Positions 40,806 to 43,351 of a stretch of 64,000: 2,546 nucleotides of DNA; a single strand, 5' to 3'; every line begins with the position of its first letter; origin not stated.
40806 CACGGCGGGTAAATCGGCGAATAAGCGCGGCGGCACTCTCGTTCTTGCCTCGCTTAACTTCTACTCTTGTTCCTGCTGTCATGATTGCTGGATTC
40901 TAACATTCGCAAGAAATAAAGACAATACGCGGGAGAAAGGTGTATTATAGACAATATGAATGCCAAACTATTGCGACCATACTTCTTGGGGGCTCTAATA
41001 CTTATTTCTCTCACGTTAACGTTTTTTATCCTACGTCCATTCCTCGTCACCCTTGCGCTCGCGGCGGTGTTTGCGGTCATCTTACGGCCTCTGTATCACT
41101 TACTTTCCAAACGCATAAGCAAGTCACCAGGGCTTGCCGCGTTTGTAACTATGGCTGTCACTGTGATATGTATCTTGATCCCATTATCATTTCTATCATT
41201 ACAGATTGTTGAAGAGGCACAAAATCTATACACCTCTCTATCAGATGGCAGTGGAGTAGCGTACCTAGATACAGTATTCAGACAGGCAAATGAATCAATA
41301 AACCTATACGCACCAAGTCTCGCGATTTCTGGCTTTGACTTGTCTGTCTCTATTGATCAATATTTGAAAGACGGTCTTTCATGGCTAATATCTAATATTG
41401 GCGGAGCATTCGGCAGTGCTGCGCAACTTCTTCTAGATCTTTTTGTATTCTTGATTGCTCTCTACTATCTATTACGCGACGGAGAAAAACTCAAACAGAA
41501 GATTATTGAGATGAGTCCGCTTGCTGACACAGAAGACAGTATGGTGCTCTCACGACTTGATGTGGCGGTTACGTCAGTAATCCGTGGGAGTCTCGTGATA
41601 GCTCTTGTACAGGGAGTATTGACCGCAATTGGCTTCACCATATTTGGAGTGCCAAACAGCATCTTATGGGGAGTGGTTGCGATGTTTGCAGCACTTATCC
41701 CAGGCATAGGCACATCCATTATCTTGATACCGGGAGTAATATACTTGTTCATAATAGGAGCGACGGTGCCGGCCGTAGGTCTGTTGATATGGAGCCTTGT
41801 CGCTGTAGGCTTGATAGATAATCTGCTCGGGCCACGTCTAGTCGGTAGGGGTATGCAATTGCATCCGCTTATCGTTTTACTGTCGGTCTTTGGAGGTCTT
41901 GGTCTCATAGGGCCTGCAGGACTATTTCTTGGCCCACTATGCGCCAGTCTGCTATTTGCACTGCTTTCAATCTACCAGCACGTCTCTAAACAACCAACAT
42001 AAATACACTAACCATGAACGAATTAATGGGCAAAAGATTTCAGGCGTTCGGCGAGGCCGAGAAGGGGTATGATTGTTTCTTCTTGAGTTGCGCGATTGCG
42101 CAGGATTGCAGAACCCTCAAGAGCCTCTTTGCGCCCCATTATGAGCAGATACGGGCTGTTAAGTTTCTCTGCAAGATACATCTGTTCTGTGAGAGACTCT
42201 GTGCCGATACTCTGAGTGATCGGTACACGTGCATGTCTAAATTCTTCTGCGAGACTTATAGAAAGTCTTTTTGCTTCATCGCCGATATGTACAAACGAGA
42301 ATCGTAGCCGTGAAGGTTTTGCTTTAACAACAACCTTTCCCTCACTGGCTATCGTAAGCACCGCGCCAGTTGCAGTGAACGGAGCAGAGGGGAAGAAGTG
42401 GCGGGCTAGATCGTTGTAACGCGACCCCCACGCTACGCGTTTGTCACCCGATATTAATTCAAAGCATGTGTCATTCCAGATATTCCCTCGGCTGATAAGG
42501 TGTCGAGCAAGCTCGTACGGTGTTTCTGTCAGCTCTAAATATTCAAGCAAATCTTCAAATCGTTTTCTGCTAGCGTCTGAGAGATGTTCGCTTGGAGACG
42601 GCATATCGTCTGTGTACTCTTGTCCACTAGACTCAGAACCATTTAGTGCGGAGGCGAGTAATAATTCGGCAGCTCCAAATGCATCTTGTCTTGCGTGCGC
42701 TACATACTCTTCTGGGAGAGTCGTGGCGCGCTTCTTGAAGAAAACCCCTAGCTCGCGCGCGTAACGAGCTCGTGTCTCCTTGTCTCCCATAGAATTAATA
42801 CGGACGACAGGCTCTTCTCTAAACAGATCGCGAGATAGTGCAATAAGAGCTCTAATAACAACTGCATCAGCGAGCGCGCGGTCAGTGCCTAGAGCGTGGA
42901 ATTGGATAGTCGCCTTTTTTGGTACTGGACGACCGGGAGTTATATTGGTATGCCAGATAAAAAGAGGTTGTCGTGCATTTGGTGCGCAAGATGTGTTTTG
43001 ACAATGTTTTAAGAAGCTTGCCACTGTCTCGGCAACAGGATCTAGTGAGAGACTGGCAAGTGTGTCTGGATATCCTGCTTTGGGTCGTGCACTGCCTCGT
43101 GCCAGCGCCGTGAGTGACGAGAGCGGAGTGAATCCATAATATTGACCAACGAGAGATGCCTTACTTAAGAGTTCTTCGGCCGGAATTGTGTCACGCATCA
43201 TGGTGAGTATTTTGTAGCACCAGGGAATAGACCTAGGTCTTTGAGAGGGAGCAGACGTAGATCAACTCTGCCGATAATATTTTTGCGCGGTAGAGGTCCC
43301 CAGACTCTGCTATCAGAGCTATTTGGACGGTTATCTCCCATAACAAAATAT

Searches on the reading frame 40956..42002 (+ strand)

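Call 8: search_protein_families(library=pfam, proteins=[window:40956-42002:+], max_evalue=0.001)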
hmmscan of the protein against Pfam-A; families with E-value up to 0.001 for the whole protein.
window:40956-42002:+ (348 aa): 1 family
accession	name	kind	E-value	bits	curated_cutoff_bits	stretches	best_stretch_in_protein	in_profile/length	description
PF01594.21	AI-2E_transport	-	1.2e-57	196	34.3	1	13-339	6-325/327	AI-2E family transporter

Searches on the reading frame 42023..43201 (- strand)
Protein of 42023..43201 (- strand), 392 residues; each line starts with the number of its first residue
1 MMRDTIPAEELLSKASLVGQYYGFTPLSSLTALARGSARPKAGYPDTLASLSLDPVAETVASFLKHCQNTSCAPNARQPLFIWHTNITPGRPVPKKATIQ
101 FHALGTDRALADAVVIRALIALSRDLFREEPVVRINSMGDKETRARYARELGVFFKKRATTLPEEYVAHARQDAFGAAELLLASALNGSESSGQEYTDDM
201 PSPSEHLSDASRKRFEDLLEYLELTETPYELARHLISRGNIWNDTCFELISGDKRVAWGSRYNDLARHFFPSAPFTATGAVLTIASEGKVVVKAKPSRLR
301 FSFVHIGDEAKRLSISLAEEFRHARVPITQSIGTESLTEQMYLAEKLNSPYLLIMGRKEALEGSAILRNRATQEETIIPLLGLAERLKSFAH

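Call 7: search_protein_families(library=pfam, proteins=[window:42023-43201:-], max_evalue=0.001)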
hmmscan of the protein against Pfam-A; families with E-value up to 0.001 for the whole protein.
window:42023-43201:- (392 aa): 1 family
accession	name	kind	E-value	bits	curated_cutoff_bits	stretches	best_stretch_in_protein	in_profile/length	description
PF03129.25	HGTP_anticodon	-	6.9e-07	29.8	21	1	307-388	8-92/94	Anticodon binding domain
